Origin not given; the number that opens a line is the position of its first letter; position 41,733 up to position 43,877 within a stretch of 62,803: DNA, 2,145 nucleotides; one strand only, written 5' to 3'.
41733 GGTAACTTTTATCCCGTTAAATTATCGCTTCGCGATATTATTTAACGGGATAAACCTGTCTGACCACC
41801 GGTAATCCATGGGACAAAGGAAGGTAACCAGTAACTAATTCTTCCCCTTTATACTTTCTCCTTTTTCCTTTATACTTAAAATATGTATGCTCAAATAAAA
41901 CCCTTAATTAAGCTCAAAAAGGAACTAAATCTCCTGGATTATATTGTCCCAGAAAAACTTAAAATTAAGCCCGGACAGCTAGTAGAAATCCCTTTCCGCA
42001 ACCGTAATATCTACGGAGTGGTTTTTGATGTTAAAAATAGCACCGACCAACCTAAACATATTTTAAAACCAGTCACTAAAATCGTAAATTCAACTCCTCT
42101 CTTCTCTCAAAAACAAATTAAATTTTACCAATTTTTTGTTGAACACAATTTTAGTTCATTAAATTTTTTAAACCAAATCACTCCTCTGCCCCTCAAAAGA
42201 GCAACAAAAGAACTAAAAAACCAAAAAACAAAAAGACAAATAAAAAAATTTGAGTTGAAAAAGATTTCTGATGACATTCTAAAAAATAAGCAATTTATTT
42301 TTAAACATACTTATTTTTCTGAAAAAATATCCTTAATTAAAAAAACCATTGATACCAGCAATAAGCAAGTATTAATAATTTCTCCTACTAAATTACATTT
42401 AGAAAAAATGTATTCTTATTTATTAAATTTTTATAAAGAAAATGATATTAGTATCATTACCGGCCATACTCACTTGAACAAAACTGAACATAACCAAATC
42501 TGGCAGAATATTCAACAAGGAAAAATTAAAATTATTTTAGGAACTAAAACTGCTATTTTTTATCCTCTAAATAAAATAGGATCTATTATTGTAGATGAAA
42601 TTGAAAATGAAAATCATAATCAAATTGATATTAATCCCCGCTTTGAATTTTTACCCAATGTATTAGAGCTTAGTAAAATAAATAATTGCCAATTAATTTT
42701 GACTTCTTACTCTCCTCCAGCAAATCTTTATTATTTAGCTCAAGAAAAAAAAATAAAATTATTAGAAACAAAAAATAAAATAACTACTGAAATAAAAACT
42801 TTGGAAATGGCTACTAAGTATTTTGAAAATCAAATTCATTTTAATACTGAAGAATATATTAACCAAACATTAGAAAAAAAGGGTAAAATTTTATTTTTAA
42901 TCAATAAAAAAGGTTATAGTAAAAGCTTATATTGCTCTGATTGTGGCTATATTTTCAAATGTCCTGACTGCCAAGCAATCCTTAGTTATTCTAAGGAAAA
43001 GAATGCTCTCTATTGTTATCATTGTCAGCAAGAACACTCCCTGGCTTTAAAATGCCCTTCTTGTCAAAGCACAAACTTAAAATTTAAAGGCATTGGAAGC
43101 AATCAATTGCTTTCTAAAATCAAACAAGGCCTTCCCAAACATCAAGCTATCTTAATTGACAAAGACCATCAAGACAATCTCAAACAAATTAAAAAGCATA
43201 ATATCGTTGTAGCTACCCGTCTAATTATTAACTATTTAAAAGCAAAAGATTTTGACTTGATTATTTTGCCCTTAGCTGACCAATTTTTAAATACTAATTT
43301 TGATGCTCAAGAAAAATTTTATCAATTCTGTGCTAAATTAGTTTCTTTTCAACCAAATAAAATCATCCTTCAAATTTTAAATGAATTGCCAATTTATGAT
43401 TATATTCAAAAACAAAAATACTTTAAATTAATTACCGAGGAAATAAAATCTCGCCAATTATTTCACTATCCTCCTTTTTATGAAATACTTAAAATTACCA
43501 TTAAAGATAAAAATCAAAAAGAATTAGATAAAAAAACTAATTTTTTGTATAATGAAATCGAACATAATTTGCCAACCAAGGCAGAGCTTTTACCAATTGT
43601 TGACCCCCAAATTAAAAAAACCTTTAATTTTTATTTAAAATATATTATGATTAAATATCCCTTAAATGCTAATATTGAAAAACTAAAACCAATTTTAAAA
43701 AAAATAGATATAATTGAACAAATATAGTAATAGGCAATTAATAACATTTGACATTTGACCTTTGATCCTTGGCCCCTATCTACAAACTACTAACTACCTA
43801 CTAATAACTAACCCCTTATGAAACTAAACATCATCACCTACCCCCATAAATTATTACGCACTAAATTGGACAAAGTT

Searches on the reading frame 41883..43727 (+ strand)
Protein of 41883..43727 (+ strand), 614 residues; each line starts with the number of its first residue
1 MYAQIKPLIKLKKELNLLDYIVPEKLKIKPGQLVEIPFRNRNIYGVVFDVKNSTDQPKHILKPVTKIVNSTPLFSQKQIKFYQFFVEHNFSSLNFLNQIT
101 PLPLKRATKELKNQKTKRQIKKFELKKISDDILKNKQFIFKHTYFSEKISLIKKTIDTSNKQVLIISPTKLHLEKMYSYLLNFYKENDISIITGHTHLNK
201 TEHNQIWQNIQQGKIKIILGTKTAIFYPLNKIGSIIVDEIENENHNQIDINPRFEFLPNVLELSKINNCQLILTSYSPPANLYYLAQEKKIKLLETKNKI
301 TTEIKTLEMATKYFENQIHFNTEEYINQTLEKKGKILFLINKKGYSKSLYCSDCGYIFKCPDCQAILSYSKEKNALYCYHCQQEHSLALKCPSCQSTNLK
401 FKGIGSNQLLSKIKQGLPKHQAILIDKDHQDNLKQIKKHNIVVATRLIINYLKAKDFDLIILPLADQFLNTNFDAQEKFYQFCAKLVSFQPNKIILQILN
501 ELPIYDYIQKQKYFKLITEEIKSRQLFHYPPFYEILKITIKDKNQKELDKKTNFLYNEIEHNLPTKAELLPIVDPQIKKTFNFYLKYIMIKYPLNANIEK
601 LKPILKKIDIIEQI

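Call 14: search_protein_families(library=pfam, proteins=[window:41883-43727:+])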
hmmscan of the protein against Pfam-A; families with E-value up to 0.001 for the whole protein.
window:41883-43727:+ (614 aa): 5 families
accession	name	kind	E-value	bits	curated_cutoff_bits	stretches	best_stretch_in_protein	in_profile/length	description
PF17764.6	PriA_3primeBD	-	3.6e-16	59.2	22.7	1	16-93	10-87/96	3'DNA-binding domain (3'BD)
PF00270.35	DEAD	-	7.6e-08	32.7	26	1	157-246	42-132/167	DEAD/DEAH box helicase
PF18074.6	PriA_C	-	9.5e-06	26.8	26.9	1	531-601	1-72/95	Primosomal protein N C-terminal domain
PF07191.17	Zn_ribbon_6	-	7.5e-05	23.1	25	1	359-403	2-44/67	Double zinc ribbon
PF00271.37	Helicase_C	-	0.00016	22.3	23.5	1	148-224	2-75/110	Helicase conserved C-terminal domain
